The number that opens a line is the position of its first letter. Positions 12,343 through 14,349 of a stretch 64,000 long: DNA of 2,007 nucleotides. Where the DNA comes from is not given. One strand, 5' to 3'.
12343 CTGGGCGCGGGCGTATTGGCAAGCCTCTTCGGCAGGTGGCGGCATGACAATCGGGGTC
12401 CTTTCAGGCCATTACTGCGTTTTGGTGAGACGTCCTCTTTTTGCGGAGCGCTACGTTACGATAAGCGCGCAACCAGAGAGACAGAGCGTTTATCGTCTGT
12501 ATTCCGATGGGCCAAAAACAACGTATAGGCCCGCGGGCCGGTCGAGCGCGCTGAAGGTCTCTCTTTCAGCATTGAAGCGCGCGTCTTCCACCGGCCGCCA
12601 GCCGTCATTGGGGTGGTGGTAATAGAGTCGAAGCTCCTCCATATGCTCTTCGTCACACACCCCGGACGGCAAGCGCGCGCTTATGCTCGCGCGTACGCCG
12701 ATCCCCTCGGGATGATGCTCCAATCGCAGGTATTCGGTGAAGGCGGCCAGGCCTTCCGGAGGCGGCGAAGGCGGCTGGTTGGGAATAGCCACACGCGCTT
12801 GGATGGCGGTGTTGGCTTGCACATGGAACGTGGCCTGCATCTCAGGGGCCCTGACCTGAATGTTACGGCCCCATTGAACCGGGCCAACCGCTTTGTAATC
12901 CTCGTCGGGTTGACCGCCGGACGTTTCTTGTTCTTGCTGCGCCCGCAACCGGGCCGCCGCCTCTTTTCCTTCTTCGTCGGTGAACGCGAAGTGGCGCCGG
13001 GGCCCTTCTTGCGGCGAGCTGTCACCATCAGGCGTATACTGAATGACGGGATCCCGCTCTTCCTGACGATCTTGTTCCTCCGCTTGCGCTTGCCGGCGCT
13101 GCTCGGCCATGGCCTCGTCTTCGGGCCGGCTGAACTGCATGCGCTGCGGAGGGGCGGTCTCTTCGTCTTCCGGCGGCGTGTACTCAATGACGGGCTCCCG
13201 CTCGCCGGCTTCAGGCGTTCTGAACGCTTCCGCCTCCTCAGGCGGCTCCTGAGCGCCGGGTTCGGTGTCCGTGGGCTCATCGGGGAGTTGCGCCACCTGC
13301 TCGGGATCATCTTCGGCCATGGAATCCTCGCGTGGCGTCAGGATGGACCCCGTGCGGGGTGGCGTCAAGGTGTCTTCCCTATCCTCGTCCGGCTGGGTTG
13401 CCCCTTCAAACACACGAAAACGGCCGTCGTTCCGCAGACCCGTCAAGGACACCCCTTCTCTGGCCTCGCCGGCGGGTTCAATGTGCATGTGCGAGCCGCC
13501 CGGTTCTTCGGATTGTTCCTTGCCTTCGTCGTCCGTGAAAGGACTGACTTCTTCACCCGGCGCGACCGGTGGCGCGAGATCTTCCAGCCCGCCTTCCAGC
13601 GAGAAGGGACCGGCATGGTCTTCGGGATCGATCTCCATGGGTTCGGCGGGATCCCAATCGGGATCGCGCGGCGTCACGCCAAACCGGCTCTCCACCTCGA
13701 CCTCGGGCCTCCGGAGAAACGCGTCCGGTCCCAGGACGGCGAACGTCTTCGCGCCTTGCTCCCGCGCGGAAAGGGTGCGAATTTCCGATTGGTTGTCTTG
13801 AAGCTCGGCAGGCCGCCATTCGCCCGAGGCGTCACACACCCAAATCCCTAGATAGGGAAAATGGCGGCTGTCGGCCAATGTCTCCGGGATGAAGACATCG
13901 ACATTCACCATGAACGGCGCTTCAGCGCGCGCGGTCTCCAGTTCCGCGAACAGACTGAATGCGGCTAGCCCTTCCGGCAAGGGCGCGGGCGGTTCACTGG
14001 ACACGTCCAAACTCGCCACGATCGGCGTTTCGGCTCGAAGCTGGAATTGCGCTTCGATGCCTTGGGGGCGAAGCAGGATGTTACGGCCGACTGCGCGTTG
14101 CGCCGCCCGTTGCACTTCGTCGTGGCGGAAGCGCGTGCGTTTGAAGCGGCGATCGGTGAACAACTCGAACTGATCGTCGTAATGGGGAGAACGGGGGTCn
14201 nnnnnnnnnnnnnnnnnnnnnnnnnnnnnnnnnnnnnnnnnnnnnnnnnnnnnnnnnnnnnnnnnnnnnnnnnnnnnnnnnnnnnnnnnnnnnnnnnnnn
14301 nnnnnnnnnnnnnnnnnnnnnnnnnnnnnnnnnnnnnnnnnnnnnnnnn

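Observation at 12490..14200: Acylase (Ntn hydrolase) carrying a roughly 550-aa acidic, proline-rich repeat tail with a duplicated domain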

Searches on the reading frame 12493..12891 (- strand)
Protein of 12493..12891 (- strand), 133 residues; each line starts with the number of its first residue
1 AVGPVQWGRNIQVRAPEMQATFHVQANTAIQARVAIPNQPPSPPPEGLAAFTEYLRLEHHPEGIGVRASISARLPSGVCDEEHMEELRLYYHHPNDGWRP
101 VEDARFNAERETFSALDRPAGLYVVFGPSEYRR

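Call 26: predict_structure(alignment_id=A1)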
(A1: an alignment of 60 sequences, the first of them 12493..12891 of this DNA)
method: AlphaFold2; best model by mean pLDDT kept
length: 133 residues; sequences in the alignment: 60
mean_pLDDT: 95.4   pTM: 0.88
mean pLDDT of the five models: 95.4, 95.3, 95.1, 95.1, 94.5
residues with pLDDT >= 90: 123; 70-90: 10; 50-70: 0; < 50: 0
segments of 3 or more residues with pLDDT < 50: none
pLDDT, mean of each block of 10 residues (from residue 1): 96 93 97 95 97 97 94 96 97 94 96 91 97 96
secondary structure, 60 per line:
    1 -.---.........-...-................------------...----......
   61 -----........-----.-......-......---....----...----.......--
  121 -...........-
elements in order: E6-14 E20-35 E48-50 E55-60 E66-73 H81-86 E88-93 E97-100 E105-107 E112-118 E122-128

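Call 28: search_protein_representatives(alignment_id=A1)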
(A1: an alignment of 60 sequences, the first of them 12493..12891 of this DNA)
Query: 60 sequences, 136 profile positions. Proteins with E-value up to 0.001 (for the whole library): 124; up to 1e-10: 96; up to 1e-30: 59. The best 124 are listed.
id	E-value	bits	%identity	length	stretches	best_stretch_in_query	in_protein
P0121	4.6e-108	373.1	-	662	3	3-130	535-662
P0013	1.0e-105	365.5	-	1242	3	1-133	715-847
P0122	2.4e-92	322.1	-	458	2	1-135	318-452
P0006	8.2e-92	320.4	-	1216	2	2-134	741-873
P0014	2.9e-90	315.4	-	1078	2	1-135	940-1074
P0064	6.7e-88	307.8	-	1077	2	3-133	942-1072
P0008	1.9e-85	299.9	-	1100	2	1-133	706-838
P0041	1.1e-84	297.4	-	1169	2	1-135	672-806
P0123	2.9e-84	296.0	-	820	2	2-135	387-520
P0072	4.4e-83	292.2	-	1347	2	1-133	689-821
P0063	3.4e-81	286.1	-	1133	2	3-135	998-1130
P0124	1.1e-80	284.4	-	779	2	1-134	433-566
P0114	9.9e-80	281.3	-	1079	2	3-130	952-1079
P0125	2.6e-77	273.5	-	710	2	3-134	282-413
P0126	2.8e-77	273.4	-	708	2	4-131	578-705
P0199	1.1e-08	51.3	-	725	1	2-127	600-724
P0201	3.1e-08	49.8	-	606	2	43-130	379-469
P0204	2.9e-07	46.7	-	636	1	2-126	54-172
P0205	3.0e-07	46.6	-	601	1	2-126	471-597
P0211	2.4e-06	43.7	-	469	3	7-131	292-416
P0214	6.1e-05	39.1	-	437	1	26-133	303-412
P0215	1.0e-04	38.4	-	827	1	4-127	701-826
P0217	1.7e-04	37.7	-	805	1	37-126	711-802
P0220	2.5e-04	37.1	-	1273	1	4-134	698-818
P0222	8.3e-04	35.5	-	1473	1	37-127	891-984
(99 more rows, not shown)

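Call 29: search_protein_families(library=pfam, proteins=[P0199, P0201, P0204, P0205, P0211, P0214, P0215, P0217, P0220, P0222], max_evalue=0.001)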
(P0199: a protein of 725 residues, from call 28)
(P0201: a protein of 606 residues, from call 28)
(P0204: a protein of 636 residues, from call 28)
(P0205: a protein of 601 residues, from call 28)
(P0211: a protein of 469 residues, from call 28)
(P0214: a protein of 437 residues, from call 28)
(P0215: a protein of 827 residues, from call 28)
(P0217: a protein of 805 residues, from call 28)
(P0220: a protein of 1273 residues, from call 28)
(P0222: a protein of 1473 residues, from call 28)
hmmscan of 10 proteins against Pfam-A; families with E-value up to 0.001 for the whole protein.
P0199 (725 aa): 1 family
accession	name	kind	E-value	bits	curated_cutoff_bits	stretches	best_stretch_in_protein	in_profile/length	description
PF01804.23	Penicil_amidase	-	1.5e-75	256.1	21.3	1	9-598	81-674/675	Penicillin amidase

P0201 (606 aa): 0 families

P0204 (636 aa): 1 family
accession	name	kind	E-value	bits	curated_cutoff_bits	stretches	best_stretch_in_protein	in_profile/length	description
PF04389.22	Peptidase_M28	-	0.0005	20.3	21.3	1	434-490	3-64/193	Peptidase family M28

P0205 (601 aa): 1 family
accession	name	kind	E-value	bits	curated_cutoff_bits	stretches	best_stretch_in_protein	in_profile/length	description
PF01804.23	Penicil_amidase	-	2.3e-93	314.9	21.3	1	12-468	224-673/675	Penicillin amidase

P0211 (469 aa): 0 families

P0214 (437 aa): 0 families

P0215 (827 aa): 1 family
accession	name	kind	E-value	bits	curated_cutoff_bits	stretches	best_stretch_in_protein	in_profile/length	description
PF01804.23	Penicil_amidase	-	1e-138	464.8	21.3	1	49-696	1-673/675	Penicillin amidase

P0217 (805 aa): 0 families

P0220 (1273 aa): 2 families
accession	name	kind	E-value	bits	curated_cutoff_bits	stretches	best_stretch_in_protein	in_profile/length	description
PF01804.23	Penicil_amidase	-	7.8e-139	465.2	21.3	1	41-693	2-673/675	Penicillin amidase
PF04389.22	Peptidase_M28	-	5.8e-05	23.3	21.3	1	1066-1124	1-64/193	Peptidase family M28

P0222 (1473 aa): 3 families
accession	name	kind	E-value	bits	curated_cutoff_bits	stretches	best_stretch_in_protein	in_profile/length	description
PF25021.1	TEN_NHL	-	1.6e-23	83.7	27.1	3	1335-1384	130-178/357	Teneurin NHL domain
PF12671.13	Amidase_6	-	1.9e-10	41.5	23.2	1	25-163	3-150/163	Putative amidase domain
PF06739.17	SBBP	-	5.5e-05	23.5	20.5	0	1396-1417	8-29/38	Beta-propeller repeat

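Call 35: fold_search(model_id=the predicted structure, library=pdb)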
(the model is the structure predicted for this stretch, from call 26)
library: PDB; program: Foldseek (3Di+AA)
matches with E <= 10: 411; with E <= 0.001: 3
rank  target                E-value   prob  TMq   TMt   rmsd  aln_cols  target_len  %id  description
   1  4d8o                  3.7e-04  1.00  0.59  0.19   6.0       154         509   11  Crystal Structure of the ankyrin-B ZU5-ZU5-UPA-DD tandem (released 2012-03-28)
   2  3kbu_D                5.9e-04  1.00  0.61  0.53   5.8       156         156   12  Crystal structure of the ankyrin binding domain of human erythroid beta spectrin (repeats 13-15) in complex with the s (released 2010-02-02)
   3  3f59_A                6.3e-04  1.00  0.59  0.54   5.5       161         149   12  Crystal structure of ZU5-ANK, the spectrin binding region of human erythroid ankyrin (released 2009-02-24)
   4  3kbu_C                1.0e-03  1.00  0.60  0.53   5.7       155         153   14  Crystal structure of the ankyrin binding domain of human erythroid beta spectrin (repeats 13-15) in complex with the s (released 2010-02-02)
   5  3f59_C                1.6e-03  1.00  0.61  0.54   5.1       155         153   12  Crystal structure of ZU5-ANK, the spectrin binding region of human erythroid ankyrin (released 2009-02-24)
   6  3f59_D                1.6e-03  1.00  0.58  0.52   5.6       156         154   12  Crystal structure of ZU5-ANK, the spectrin binding region of human erythroid ankyrin (released 2009-02-24)
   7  4dlo_A                1.7e-03  1.00  0.56  0.24   5.2       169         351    6  Crystal structure of the GAIN and HormR domains of brain angiogenesis inhibitor 3 (BAI3) (released 2012-02-22)
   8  3ud1_A                1.7e-03  1.00  0.58  0.28   5.9       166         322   13  Crystal structure of ZU5A-ZU5B domains of human erythrocyte ankyrin (released 2012-02-22)
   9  6m3p_E                2.4e-03  1.00  0.61  0.23   4.3       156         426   12  Crystal structure of AnkG/beta2-spectrin complex (released 2020-05-13)
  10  3f59_B                3.3e-03  1.00  0.56  0.51   5.3       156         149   12  Crystal structure of ZU5-ANK, the spectrin binding region of human erythroid ankyrin (released 2009-02-24)
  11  3ud2_A                3.5e-03  1.00  0.56  0.27   6.1       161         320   12  Crystal structure of Selenomethionine ZU5A-ZU5B protein domains of human erythrocyte ankyrin (released 2012-02-22)
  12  3kbt_D                3.9e-03  1.00  0.59  0.53   5.3       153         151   12  Crystal structure of the ankyrin binding domain of human erythroid beta spectrin (repeats 13-15) in complex with the s (released 2010-02-02)
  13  6m3r_E                4.3e-03  1.00  0.66  0.24   3.8       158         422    9  Crystal structure of AnkG/beta4-spectrin complex (released 2020-05-13)
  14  6m3p_C                4.3e-03  1.00  0.60  0.23   4.5       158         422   14  Crystal structure of AnkG/beta2-spectrin complex (released 2020-05-13)
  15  4dlo_B                4.5e-03  1.00  0.54  0.24   5.1       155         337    6  Crystal structure of the GAIN and HormR domains of brain angiogenesis inhibitor 3 (BAI3) (released 2012-02-22)
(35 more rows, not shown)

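Call 36: search_protein_families(library=pfam, alignment_id=A1, max_evalue=1)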
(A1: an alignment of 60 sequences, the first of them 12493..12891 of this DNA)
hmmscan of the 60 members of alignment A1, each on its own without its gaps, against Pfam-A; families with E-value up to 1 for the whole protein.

A. member 1, window:12493-12891:- (133 aa): 0 families

B. families by the number of members that match (of 60 scanned): 14 families
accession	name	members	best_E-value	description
PF22633.2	F5_F8_type_C_2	2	0.17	NedA-like, galactose-binding domain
PF19462.4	DUF5999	1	0.0076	Family of unknown function (DUF5999)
PF23866.1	DUF7224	1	0.0082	Domain of unknown function (DUF7224)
PF14207.11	DpnD-PcfM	1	0.054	DpnD/PcfM-like protein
PF04261.18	Dyp_perox_N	1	0.06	Dyp-type peroxidase, N-terminal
PF22444.1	PaaX-like_Fer-like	1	0.066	PaaX-like, ferredoxin-like domain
PF14268.11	YoaP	1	0.072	YoaP-like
PF01796.24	OB_ChsH2_C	1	0.12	ChsH2, C-terminal OB-fold domain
PF18614.7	RNase_II_C_S1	1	0.15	RNase II-type exonuclease C-terminal S1 domain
PF08077.16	Cm_res_leader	1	0.15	Chloramphenicol resistance gene leader peptide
PF25019.1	LRR_R13L1-DRL21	1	0.18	R13L1/DRL21 LRRs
PF03244.19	PSI_PsaH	1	0.23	Photosystem I reaction centre subunit VI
PF24246.1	SH3b_T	1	0.23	SH3b_T domain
PF07488.18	Glyco_hydro_67M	1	0.41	Glycosyl hydrolase family 67 middle domain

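Call 37: search_solved_structures(query=A1, max_evalue=10)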
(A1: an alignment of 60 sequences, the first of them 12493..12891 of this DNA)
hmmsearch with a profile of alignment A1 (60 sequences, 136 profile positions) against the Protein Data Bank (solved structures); distinct sequences matched with E-value up to 10: 0.

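Call 72: fold_search(model_id=the predicted structure, library=viral)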
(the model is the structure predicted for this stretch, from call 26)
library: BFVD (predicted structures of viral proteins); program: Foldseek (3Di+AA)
matches with E <= 10: 477; with E <= 0.001: 1
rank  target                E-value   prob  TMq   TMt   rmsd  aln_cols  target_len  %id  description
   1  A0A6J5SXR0            3.6e-04  1.00  0.64  0.12   4.1       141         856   13  Uncharacterized protein [uncultured Caudovirales phage]
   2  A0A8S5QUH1            3.7e-02  0.20  0.23  0.10  16.9       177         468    6  MucBP domain-containing protein [Siphoviridae sp. ctzSN25]
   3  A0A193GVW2            1.5e-01  0.10  0.19  0.16  13.9       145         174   11  Deoxyuridine triphosphatase [Human herpesvirus 1]
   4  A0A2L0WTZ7            1.6e-01  0.33  0.30  0.23  13.4       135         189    5  Ac132 [Oxyplax ochracea nucleopolyhedrovirus]
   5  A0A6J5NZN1            1.8e-01  0.14  0.25  0.08  14.0       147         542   12  Uncharacterized protein [uncultured Caudovirales phage]
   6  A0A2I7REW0            1.9e-01  0.15  0.26  0.11  14.0       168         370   12  (no name in the UniProt tables at hand)
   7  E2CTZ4                2.2e-01  0.69  0.39  0.33   7.5       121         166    7  ORF49L [Turbot reddish body iridovirus]
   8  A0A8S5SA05            2.2e-01  0.18  0.26  0.12  14.2       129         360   12  Uncharacterized protein [Myoviridae sp. ctByu2]
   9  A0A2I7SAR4            2.6e-01  0.16  0.28  0.06  16.9       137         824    9  (no name in the UniProt tables at hand)
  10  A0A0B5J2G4            2.8e-01  0.15  0.28  0.17  11.1       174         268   10  Uncharacterized protein [Pandoravirus inopinatum]
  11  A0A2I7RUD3            3.0e-01  0.14  0.27  0.06  11.6       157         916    7  (no name in the UniProt tables at hand)
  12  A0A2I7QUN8            3.2e-01  0.10  0.23  0.04  15.1       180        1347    9  (no name in the UniProt tables at hand)
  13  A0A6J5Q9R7            3.2e-01  0.09  0.21  0.08  15.6       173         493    6  Uncharacterized protein [uncultured Caudovirales phage]
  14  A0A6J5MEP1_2          3.5e-01  0.08  0.20  0.07  12.5       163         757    7  Uncharacterized protein [uncultured Caudovirales phage]
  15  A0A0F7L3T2            3.9e-01  0.10  0.24  0.21  15.0       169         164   13  Uncharacterized protein [uncultured marine virus]
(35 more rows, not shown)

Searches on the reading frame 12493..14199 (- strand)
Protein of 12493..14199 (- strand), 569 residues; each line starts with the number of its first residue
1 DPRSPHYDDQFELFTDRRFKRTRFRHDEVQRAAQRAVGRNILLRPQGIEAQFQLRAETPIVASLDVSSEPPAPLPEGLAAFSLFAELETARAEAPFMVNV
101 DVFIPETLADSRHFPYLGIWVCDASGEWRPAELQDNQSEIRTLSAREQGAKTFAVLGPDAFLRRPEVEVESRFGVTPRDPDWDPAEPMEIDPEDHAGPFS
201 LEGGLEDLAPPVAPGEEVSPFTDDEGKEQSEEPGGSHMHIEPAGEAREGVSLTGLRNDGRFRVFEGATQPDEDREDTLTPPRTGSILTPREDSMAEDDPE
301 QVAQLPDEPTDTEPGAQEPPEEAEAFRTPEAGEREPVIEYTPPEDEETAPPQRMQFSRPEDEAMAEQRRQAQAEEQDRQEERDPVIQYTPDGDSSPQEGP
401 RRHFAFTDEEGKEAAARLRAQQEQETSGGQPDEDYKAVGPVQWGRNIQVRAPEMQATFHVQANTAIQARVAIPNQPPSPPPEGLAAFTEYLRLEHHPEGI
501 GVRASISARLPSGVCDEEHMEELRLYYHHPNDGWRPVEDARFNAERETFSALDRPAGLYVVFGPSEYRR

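Call 5: search_protein_families(library=pfam, proteins=[window:12493-14199:-], max_evalue=1)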
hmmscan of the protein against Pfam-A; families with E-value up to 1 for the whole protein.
window:12493-14199:- (569 aa): 1 family
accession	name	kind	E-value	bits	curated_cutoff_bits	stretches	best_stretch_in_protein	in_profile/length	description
PF04801.18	RPC5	-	0.0037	17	23.1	1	339-421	157-237/429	RPC5 protein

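Call 6: search_protein_families(library=ncbifam, proteins=[window:12493-14199:-], max_evalue=1)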
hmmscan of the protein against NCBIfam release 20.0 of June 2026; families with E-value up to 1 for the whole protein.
window:12493-14199:- (569 aa): 0 families

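Call 65: predict_structure(alignment_id=A3)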
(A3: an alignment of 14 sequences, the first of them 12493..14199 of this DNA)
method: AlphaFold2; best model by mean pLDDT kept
length: 569 residues; sequences in the alignment: 14
mean_pLDDT: 64.9   pTM: 0.33
mean pLDDT of the five models: 64.9, 62.3, 61.7, 61.3, 60.8
residues with pLDDT >= 90: 155; 70-90: 132; 50-70: 48; < 50: 234
segments of 3 or more residues with pLDDT < 50: 167-209, 211-356, 382-407, 409-412, 420-432
pLDDT, mean of each block of 10 residues (from residue 1): 68 57 57 79 84 90 90 92 90 83 90 92 91 90 92 94 59 40 44 43 33 34 31 34 38 41 36 35 33 31 34 39 37 38 39 48 80 72 39 34 36 51 37 74 89 90 89 90 94 87 92 87 92 91 92 90 92
secondary structure, 60 per line:
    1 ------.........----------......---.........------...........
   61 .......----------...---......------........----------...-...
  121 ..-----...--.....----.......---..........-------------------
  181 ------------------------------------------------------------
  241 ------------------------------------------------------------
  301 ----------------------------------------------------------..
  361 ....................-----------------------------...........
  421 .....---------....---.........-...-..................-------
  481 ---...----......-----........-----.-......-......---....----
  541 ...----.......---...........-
elements in order: H7-15 H26-31 E35-43 E50-67 E78-80 E84-89 E96-103 E118-122 E128-130 E133-137 E142-148 E152-158 H359-380 H410-425 E435-438 E442-450 E456-473 E484-486 E491-496 E502-509 H517-522 E524-529 E533-536 E541-543 E548-554 E558-564
